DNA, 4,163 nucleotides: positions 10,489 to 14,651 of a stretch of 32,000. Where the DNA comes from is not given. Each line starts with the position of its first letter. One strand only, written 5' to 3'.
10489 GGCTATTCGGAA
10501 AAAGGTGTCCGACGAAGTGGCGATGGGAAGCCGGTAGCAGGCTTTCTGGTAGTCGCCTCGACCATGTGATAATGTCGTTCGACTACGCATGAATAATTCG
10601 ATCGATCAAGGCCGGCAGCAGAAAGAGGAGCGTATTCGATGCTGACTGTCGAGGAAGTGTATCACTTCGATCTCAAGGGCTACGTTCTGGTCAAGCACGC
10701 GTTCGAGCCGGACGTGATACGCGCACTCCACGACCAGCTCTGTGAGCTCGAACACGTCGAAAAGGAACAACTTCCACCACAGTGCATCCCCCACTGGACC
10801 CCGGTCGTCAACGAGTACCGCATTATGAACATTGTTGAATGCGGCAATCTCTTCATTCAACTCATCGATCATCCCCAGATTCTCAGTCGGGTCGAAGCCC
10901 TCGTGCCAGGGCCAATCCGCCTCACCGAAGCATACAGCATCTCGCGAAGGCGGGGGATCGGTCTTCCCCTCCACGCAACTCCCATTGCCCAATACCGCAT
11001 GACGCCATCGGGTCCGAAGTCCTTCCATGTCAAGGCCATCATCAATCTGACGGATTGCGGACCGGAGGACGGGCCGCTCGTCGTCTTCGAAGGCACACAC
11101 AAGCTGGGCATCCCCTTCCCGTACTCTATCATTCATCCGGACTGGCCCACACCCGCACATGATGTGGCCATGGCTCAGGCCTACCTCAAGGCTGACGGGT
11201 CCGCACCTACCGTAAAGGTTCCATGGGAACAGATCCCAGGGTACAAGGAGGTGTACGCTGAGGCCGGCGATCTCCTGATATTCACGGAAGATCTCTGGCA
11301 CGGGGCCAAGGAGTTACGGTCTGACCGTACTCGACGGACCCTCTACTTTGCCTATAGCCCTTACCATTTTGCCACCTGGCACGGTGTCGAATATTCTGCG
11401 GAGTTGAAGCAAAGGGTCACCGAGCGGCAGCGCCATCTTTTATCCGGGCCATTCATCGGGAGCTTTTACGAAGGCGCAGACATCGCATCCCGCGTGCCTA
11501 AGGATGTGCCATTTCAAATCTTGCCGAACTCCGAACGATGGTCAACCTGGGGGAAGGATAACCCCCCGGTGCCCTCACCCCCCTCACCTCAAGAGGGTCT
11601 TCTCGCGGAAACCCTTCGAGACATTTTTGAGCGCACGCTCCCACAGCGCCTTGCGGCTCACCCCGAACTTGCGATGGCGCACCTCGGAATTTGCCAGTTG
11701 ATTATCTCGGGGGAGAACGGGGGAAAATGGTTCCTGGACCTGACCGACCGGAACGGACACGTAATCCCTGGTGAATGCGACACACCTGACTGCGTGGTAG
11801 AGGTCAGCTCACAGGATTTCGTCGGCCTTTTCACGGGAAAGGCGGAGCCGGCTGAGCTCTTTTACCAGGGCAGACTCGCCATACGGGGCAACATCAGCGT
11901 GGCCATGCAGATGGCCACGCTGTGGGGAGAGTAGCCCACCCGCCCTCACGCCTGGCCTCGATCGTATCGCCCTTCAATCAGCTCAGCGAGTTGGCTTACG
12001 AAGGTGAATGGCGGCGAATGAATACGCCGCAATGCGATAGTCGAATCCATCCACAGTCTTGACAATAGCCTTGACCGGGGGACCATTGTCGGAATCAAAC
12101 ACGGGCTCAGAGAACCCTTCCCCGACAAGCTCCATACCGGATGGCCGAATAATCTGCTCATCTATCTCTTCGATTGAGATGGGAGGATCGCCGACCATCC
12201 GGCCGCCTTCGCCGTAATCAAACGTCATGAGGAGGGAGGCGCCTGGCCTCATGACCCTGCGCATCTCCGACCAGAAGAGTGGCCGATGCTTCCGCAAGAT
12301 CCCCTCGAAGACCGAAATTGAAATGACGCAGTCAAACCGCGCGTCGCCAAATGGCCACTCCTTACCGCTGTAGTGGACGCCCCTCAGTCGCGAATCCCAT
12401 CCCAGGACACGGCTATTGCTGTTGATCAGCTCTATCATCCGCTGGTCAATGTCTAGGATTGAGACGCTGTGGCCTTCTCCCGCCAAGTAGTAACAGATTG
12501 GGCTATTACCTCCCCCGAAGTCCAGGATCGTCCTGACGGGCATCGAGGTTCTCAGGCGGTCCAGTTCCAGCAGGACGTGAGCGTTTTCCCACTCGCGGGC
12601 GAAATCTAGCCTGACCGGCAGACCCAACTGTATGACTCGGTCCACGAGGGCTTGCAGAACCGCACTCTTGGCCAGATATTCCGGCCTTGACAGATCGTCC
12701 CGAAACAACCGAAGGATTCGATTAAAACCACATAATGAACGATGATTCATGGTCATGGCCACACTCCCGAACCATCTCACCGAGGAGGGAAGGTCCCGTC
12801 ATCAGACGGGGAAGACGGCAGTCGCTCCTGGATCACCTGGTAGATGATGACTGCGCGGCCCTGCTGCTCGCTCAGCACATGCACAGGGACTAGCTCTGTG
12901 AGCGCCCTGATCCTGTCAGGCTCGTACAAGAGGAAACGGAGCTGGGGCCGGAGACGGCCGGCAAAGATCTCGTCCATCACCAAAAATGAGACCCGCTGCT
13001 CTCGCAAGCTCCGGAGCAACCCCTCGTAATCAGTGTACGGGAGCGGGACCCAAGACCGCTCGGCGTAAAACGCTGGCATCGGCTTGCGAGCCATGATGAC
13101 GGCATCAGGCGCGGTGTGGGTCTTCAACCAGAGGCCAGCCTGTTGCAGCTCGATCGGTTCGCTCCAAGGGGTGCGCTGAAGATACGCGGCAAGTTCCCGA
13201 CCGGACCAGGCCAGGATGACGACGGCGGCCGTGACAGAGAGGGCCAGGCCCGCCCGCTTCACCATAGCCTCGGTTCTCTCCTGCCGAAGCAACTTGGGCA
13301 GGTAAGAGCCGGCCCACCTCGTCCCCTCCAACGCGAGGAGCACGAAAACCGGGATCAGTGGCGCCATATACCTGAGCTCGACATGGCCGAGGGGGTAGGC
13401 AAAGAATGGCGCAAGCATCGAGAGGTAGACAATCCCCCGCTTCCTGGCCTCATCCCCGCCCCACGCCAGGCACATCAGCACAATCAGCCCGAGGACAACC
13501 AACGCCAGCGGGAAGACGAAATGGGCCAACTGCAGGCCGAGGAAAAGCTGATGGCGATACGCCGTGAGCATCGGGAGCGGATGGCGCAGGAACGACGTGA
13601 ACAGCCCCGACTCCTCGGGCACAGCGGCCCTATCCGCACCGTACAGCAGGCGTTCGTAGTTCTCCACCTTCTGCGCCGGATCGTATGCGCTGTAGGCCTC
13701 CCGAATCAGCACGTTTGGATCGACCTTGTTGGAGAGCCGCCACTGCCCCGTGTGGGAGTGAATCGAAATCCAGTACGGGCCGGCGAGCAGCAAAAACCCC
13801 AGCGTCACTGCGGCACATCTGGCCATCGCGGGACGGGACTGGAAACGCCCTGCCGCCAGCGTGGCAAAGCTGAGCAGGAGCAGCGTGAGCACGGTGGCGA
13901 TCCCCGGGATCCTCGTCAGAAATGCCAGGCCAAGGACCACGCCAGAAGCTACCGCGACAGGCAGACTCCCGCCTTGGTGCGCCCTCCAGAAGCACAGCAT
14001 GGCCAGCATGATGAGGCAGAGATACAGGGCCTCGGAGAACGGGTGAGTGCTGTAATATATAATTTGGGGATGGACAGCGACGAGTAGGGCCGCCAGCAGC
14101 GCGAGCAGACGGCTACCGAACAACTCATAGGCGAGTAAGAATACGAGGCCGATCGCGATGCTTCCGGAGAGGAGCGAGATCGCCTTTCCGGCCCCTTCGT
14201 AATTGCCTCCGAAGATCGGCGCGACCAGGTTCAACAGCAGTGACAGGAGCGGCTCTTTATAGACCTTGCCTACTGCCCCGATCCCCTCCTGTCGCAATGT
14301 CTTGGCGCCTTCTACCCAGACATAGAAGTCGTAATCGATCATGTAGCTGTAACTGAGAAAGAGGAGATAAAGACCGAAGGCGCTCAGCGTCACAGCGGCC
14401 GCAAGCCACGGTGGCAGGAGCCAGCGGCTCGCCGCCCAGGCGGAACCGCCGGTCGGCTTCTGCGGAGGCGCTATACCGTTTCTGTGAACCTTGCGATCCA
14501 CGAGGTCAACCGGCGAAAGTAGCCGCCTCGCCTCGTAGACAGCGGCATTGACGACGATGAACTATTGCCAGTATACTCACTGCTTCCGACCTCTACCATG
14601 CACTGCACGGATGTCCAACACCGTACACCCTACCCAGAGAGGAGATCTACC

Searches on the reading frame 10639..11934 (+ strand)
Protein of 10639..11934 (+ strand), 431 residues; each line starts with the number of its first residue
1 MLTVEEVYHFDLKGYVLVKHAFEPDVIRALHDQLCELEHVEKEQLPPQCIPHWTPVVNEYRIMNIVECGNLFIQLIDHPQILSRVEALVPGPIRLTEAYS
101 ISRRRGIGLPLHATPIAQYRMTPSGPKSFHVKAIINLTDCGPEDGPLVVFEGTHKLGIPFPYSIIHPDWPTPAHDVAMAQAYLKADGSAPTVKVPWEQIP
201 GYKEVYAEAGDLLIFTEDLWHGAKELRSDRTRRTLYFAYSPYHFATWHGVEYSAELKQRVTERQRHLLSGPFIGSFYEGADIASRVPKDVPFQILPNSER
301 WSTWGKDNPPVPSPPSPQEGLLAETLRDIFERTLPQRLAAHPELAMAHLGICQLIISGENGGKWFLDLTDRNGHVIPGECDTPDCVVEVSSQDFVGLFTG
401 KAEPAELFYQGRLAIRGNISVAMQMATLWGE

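Call 20: search_protein_families(library=pfam, proteins=[window:10639-11934:+], max_evalue=0.001)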
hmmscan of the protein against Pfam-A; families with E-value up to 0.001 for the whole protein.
window:10639-11934:+ (431 aa): 2 families
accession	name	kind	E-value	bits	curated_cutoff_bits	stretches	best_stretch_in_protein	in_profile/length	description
PF02036.22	SCP2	-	2.4e-17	63.6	21.3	1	339-428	10-99/101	SCP-2 sterol transfer family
PF05721.19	PhyH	-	2e-13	51.6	22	1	10-233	1-212/213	Phytanoyl-CoA dioxygenase (PhyH)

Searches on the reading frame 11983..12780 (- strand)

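Call 20: search_protein_families(library=pfam, proteins=[window:11983-12780:-], max_evalue=0.001)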
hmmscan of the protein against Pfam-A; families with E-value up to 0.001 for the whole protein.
window:11983-12780:- (265 aa): 6 families
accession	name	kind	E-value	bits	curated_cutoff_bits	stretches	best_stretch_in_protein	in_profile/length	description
PF08241.18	Methyltransf_11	-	4.1e-12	47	21.2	1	86-184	1-94/95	Methyltransferase domain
PF13649.12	Methyltransf_25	-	4.6e-12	46.9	27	1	85-180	1-96/97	Methyltransferase domain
PF08242.18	Methyltransf_12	-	6.3e-06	27.3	30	1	86-182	1-97/98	Methyltransferase domain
PF13489.12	Methyltransf_23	-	1.4e-05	25.4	27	1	79-183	20-114/164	Methyltransferase domain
PF13847.12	Methyltransf_31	-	1.4e-05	25.2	27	1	84-185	6-109/145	Methyltransferase domain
PF01209.24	Ubie_methyltran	-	0.00027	20.8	20.1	1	78-184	44-150/233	ubiE/COQ5 methyltransferase family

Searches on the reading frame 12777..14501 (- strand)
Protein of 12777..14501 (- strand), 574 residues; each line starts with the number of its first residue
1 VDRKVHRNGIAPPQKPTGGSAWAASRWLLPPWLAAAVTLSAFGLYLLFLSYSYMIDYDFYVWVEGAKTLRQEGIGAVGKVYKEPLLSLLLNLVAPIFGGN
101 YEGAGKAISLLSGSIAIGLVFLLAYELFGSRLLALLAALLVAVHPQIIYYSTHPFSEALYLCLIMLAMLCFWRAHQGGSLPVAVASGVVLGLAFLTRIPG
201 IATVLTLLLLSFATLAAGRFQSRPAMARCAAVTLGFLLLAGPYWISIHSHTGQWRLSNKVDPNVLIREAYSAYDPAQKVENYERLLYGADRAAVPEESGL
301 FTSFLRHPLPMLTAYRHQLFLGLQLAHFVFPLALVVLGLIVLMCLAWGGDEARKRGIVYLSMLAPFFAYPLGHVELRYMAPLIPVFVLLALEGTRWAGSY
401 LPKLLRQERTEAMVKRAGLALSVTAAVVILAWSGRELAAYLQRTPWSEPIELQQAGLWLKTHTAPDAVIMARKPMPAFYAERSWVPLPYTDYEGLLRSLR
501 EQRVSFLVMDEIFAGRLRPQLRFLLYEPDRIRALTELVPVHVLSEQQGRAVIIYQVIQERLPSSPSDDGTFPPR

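Call 3: search_protein_families(library=pfam, proteins=[window:12777-14501:-], max_evalue=0.01)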
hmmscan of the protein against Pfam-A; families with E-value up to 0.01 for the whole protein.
window:12777-14501:- (574 aa): 3 families
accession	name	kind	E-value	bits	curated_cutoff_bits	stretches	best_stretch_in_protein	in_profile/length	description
PF13231.12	PMT_2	-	1.2e-11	45.5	26.1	1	84-237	4-152/160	Dolichyl-phosphate-mannose-protein mannosyltransferase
PF02366.24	PMT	-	1.8e-07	31.4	22.7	1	107-215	87-200/245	Dolichyl-phosphate-mannose-protein mannosyltransferase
PF03901.23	Glyco_transf_22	-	0.0011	18.7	23.8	0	325-391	265-328/414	Alg9-like mannosyltransferase family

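Call 4: search_protein_families(library=ncbifam, proteins=[window:12777-14501:-], max_evalue=0.01)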
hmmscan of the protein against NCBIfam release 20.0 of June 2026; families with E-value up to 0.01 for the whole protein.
window:12777-14501:- (574 aa): 3 families
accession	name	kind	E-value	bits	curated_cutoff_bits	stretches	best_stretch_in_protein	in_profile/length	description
TIGR03663.1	TIGR03663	subfamily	7.9e-05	21.8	126.25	1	80-197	49-163/435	flippase activity-associated protein Agl23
NF009784.2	PRK13279.1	equivalog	0.0043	15.7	567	1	90-251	68-230/539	lipid IV(A) 4-amino-4-deoxy-L-arabinosyltransferase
TIGR04154.1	archaeo_STT3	subfamily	0.0062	14.9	450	0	84-237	71-250/831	oligosaccharyl transferase, archaeosortase A system-associated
